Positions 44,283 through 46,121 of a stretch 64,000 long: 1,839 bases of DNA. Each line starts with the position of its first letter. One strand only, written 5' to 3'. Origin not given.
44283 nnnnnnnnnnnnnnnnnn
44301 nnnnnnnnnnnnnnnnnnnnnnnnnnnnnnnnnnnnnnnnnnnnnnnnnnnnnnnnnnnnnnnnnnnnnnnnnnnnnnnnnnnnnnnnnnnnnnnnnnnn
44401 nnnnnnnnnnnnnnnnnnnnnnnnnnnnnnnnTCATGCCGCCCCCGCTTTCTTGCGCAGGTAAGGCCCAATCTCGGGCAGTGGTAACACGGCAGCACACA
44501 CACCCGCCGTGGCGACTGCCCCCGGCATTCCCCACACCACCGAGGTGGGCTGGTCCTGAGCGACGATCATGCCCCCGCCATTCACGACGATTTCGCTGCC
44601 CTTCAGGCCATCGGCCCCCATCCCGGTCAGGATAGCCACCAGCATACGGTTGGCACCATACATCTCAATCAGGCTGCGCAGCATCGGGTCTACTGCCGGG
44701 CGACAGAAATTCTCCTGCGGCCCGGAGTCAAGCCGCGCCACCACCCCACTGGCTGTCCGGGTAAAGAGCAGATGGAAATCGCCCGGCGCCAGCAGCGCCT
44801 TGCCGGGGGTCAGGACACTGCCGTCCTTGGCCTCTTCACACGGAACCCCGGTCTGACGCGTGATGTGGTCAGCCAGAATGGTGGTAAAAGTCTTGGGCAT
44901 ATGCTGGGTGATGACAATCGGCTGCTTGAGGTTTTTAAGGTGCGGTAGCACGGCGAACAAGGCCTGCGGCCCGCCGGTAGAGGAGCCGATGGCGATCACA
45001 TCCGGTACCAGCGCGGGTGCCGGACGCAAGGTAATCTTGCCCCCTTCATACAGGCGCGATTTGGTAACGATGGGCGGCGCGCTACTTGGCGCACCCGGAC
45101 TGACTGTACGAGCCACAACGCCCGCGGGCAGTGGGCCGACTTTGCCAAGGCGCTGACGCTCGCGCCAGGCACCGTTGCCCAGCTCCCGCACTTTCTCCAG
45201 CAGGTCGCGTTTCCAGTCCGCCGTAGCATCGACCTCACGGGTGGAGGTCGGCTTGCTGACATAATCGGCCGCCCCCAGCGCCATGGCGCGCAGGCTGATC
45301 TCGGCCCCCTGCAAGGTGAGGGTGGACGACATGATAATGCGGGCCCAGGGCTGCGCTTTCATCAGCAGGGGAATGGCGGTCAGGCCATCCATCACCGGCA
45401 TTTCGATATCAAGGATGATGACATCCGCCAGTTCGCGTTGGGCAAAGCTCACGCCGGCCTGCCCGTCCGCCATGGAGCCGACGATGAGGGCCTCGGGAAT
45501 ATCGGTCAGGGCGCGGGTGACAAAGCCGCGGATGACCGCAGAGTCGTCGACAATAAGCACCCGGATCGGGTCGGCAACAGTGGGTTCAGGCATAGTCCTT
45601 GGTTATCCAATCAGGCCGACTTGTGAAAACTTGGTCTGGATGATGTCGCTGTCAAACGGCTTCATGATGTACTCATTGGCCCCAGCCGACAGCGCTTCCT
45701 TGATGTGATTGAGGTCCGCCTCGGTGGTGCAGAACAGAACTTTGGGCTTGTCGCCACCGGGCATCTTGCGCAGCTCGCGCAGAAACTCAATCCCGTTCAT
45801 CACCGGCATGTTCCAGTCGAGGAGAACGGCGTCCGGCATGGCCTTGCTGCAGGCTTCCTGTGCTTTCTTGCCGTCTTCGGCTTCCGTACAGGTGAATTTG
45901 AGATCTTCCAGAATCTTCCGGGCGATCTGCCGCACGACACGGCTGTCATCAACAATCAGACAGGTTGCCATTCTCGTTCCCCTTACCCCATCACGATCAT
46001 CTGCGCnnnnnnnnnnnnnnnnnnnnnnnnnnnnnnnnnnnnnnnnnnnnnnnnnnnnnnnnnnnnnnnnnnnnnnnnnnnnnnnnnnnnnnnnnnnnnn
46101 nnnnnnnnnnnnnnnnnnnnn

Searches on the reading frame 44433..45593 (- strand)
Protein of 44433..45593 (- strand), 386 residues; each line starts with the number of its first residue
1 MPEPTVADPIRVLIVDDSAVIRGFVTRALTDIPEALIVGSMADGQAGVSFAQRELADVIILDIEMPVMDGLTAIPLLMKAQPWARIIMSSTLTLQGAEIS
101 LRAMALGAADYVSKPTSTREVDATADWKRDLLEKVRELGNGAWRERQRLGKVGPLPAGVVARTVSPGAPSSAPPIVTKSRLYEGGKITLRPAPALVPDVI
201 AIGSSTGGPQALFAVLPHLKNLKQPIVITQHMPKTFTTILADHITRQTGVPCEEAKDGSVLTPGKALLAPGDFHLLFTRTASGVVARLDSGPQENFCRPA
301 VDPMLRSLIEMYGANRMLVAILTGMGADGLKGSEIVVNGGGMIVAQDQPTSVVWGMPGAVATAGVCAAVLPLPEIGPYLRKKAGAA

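Call 20: search_protein_families(library=pfam, proteins=[window:44433-45593:-], max_evalue=0.00001)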
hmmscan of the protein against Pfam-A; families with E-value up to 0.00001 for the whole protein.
window:44433-45593:- (386 aa): 2 families
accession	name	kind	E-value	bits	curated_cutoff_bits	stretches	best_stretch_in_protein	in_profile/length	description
PF01339.22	CheB_methylest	-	3e-53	180.5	24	1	200-378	1-173/174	CheB methylesterase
PF00072.30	Response_reg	-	5.6e-19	68.8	30.2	1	12-122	1-107/111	Response regulator receiver domain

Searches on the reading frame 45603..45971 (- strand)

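Call 20: search_protein_families(library=pfam, proteins=[window:45603-45971:-], max_evalue=0.00001)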
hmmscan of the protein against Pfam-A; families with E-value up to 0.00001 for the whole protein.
window:45603-45971:- (122 aa): 1 family
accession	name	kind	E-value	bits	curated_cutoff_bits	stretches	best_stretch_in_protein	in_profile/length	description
PF00072.30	Response_reg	-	1.8e-29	102.6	30.2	1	5-113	2-108/111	Response regulator receiver domain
